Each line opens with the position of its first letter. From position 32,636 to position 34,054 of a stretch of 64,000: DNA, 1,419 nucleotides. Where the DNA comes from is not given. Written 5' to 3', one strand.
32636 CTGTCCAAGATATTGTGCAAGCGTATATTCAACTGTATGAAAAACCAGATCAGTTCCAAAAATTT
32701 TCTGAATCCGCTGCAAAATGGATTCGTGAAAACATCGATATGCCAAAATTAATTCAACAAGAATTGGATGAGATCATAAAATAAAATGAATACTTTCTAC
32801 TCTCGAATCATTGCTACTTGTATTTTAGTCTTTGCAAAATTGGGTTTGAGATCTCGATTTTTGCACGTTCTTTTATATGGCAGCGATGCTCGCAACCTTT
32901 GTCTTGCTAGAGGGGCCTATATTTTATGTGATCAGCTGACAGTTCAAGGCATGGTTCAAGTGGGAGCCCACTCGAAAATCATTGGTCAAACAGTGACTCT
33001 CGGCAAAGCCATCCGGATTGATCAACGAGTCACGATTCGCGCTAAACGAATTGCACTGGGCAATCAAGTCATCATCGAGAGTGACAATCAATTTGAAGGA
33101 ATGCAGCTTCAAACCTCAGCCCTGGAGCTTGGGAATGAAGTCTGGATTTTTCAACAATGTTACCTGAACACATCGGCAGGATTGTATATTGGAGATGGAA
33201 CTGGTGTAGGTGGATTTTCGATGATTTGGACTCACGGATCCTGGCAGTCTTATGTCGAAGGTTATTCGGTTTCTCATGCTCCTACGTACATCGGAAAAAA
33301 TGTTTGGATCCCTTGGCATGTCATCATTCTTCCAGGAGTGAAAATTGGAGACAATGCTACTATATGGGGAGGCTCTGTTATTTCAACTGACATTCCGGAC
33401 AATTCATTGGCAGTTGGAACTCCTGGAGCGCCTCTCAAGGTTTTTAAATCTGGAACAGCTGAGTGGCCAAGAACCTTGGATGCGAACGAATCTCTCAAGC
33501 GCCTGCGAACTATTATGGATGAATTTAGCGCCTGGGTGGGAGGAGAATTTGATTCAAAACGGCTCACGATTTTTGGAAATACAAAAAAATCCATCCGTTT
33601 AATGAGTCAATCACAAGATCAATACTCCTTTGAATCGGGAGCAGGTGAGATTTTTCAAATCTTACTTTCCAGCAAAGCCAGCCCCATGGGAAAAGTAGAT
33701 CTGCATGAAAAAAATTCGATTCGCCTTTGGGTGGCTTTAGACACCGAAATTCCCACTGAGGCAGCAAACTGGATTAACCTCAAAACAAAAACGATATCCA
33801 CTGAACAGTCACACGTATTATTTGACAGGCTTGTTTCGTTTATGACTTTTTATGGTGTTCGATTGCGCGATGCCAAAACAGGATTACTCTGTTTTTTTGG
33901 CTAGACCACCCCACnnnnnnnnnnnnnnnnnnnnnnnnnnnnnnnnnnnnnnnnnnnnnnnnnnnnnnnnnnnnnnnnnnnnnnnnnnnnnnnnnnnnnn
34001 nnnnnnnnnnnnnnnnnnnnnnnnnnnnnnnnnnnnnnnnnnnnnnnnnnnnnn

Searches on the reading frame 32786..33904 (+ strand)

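Call 11: search_protein_families(library=pfam, proteins=[window:32786-33904:+])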
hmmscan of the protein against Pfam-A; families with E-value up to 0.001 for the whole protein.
window:32786-33904:+ (372 aa): 1 family
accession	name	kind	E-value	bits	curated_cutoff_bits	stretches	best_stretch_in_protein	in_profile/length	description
PF00132.30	Hexapep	-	2e-09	37.2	27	1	167-200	2-35/36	Bacterial transferase hexapeptide (six repeats)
